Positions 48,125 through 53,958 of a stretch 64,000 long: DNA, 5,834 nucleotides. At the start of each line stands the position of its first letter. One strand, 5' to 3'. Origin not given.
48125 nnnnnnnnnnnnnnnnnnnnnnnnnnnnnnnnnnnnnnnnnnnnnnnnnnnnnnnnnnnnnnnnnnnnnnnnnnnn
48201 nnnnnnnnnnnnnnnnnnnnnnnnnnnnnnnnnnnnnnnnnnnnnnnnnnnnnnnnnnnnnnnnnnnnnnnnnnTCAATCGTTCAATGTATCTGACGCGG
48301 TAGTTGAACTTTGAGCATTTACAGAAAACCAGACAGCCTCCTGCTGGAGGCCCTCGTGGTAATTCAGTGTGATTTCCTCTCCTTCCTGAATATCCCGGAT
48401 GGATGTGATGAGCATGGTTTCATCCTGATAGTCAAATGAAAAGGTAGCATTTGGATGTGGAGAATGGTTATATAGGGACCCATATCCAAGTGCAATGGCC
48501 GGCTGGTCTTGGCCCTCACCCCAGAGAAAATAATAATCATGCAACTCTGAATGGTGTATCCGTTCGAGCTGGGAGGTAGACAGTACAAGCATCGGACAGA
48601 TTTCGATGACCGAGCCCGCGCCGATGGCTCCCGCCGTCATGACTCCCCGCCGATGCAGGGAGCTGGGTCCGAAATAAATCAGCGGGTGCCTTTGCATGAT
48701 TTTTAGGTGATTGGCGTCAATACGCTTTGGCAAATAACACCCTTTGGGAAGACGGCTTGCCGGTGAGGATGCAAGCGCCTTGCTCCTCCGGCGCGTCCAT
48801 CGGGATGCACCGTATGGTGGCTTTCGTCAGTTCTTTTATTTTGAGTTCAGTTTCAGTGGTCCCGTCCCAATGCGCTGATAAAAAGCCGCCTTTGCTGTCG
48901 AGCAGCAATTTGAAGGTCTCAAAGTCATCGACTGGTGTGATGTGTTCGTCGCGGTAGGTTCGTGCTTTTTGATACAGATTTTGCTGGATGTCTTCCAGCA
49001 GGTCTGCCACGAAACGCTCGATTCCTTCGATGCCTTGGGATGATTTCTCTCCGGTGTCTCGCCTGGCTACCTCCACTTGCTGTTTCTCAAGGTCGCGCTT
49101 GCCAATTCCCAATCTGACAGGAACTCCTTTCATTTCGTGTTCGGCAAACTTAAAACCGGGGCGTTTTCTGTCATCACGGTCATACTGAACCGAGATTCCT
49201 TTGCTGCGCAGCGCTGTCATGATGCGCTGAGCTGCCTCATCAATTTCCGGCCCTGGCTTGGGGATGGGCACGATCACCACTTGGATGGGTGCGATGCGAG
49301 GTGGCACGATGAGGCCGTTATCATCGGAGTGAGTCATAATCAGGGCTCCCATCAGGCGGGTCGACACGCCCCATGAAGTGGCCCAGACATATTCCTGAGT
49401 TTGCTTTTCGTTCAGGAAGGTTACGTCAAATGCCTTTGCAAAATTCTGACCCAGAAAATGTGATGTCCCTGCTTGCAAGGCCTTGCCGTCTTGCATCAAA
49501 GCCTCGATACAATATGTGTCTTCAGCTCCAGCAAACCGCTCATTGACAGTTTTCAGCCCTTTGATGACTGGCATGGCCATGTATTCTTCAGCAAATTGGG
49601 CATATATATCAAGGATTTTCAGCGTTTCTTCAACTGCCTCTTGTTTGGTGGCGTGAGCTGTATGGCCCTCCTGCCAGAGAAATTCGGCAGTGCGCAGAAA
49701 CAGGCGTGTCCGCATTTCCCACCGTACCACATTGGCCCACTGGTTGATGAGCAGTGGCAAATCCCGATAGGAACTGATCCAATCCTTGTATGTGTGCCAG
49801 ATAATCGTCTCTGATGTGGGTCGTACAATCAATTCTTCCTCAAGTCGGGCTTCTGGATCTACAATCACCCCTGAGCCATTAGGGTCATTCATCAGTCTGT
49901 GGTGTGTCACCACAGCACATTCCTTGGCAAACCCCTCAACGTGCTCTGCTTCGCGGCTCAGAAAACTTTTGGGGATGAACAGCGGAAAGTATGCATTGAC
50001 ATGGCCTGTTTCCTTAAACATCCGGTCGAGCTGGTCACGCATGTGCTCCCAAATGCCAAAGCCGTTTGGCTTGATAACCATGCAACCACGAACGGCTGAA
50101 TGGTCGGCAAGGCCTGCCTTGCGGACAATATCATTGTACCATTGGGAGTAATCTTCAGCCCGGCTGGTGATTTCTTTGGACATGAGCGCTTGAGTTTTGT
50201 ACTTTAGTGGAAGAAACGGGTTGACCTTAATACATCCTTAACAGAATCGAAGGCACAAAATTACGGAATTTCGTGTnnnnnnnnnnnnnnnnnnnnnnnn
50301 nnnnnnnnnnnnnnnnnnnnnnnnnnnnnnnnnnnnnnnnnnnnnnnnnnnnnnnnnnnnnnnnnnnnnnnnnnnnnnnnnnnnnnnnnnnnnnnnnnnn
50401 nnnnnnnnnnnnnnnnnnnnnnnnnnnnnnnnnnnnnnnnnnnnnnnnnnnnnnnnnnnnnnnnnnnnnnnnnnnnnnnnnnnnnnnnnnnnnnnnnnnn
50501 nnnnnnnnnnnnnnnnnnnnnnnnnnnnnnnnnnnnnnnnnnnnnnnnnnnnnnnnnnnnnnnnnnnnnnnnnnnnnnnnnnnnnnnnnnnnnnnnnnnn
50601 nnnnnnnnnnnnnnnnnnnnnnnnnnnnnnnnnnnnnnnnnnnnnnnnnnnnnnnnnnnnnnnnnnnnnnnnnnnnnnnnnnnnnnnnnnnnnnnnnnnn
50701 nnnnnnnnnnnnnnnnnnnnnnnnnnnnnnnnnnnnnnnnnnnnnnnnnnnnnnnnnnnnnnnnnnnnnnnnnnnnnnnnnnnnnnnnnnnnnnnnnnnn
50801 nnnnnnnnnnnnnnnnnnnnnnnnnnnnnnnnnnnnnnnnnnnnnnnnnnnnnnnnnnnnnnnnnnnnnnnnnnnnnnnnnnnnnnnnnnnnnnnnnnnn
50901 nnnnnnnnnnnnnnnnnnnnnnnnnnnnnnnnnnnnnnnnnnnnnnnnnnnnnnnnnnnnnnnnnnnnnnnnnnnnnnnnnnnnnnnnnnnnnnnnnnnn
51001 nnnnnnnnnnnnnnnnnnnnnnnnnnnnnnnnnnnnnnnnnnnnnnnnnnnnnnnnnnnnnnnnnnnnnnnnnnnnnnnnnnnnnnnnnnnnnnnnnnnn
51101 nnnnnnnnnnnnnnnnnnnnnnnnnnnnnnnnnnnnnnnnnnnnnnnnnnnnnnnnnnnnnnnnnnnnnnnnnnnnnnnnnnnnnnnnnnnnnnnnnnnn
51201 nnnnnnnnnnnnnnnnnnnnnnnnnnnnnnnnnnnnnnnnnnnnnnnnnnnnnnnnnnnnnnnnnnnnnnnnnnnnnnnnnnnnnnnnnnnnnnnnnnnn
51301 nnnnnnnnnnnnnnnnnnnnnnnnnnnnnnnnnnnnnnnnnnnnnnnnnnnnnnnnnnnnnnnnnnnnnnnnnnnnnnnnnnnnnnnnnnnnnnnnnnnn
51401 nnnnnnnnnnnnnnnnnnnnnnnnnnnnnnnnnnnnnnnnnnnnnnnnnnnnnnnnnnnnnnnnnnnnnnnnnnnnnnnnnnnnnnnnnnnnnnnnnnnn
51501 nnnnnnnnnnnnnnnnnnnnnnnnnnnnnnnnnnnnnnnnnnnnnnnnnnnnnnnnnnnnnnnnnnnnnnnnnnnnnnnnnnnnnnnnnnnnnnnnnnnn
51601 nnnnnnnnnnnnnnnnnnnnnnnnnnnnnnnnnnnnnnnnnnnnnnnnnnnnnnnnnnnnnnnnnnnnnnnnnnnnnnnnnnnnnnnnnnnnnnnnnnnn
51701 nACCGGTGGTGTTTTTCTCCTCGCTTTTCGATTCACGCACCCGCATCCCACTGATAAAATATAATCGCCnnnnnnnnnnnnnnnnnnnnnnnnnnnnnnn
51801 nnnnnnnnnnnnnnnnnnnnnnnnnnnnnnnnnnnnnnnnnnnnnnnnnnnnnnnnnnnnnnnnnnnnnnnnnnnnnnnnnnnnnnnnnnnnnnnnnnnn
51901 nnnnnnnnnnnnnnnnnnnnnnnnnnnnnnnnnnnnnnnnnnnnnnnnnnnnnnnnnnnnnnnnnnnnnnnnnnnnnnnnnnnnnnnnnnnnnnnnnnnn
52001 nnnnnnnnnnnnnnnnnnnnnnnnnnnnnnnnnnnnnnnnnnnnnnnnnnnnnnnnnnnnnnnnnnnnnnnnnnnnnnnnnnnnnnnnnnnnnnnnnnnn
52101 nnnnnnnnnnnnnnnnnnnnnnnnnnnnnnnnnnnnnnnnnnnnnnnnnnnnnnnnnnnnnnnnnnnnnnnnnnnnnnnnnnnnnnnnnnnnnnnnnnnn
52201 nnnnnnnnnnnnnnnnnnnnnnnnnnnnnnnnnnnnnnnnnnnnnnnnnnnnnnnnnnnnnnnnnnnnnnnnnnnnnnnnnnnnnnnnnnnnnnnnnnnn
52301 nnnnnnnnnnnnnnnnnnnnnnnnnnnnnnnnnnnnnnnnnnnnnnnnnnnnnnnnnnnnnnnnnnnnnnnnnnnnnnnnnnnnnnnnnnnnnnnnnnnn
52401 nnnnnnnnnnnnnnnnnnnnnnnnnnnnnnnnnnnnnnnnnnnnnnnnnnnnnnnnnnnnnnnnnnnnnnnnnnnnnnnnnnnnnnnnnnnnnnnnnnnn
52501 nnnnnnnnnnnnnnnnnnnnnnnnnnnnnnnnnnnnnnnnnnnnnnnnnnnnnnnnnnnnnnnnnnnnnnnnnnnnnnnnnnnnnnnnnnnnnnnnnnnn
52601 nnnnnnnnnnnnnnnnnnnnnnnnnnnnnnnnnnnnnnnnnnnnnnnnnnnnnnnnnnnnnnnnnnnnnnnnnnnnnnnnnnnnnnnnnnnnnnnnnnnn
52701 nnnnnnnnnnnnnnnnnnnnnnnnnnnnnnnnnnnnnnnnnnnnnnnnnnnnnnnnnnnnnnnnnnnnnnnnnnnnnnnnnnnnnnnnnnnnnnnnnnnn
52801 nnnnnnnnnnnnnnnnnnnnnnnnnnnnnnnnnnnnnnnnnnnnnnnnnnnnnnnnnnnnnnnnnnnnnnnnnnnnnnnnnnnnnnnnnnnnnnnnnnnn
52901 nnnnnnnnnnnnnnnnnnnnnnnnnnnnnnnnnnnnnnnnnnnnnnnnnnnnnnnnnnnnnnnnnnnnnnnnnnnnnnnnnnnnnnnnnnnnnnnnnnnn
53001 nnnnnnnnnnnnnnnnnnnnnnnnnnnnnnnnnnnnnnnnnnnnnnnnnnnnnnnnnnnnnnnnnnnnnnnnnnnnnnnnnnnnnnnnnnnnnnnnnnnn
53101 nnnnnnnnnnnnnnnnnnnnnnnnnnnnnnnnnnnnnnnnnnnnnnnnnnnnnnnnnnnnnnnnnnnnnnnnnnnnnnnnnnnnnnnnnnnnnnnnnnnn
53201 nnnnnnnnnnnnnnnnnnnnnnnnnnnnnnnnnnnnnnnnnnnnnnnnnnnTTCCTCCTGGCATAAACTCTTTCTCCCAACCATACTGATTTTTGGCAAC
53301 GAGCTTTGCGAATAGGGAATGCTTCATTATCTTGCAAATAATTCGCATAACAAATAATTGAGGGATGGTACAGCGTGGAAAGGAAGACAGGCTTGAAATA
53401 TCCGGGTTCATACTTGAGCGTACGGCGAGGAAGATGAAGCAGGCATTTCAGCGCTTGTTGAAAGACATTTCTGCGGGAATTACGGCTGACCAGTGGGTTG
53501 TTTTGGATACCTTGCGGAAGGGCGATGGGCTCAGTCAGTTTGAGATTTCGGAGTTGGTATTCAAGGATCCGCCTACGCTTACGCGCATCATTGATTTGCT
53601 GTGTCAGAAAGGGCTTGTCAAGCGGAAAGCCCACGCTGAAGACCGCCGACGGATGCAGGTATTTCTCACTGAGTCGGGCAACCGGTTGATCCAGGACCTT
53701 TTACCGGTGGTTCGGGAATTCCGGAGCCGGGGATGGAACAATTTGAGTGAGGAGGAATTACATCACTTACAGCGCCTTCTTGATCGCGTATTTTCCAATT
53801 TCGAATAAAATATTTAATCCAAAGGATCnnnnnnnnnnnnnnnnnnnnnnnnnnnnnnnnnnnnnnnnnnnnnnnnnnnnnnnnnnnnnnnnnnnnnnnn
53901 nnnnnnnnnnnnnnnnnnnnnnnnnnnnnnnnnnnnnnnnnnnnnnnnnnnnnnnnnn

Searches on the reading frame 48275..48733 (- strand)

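Call 69: search_protein_families(library=pfam, proteins=[window:48275-48733:-], max_evalue=0.00001)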
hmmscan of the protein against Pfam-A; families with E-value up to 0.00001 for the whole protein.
window:48275-48733:- (152 aa): 1 family
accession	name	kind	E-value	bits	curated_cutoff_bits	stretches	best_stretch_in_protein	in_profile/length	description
PF00856.33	SET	-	4.8e-14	53.1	22.4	1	29-125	2-104/105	SET domain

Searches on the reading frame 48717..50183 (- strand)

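Call 68: search_protein_families(library=pfam, proteins=[window:48717-50183:-], max_evalue=0.00001)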
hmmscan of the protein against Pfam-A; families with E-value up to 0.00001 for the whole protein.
window:48717-50183:- (488 aa): 3 families
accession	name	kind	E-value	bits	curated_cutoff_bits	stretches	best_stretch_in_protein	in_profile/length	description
PF09180.16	ProRS-C_1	-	4.5e-22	78.4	31.5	1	421-488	1-71/71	Prolyl-tRNA synthetase, C-terminal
PF00587.30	tRNA-synt_2b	-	2.7e-20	73.6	29.3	1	112-282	5-176/179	tRNA synthetase class II core domain (G, H, P, S and T)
PF03129.25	HGTP_anticodon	-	1.2e-19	70.7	21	1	301-392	1-91/94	Anticodon binding domain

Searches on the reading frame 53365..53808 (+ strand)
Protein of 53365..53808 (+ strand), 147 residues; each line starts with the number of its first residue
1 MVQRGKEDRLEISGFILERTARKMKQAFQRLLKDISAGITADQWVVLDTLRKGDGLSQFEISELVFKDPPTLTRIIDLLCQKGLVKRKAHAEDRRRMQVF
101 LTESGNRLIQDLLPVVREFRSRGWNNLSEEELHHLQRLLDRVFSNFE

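Call 68: search_protein_families(library=pfam, proteins=[window:53365-53808:+], max_evalue=0.00001)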
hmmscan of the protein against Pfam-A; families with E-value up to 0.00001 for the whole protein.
window:53365-53808:+ (147 aa): 5 families
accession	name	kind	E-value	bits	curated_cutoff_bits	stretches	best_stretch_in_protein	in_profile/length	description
PF01047.28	MarR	-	9.7e-13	48.2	24.6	1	39-96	1-58/59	MarR family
PF12802.13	MarR_2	-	1.1e-11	45.2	27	1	38-96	2-61/61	MarR family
PF22381.2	Staph_reg_Sar_Rot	-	2.7e-06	27.8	27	1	38-112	11-85/85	Transcriptional regulator SarA/Rot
PF13463.12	HTH_27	-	3.8e-06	27.5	22.2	1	40-105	2-68/68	Winged helix DNA-binding domain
PF13412.12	HTH_24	-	9e-06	25.6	21.9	0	46-86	8-48/48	Winged helix-turn-helix DNA-binding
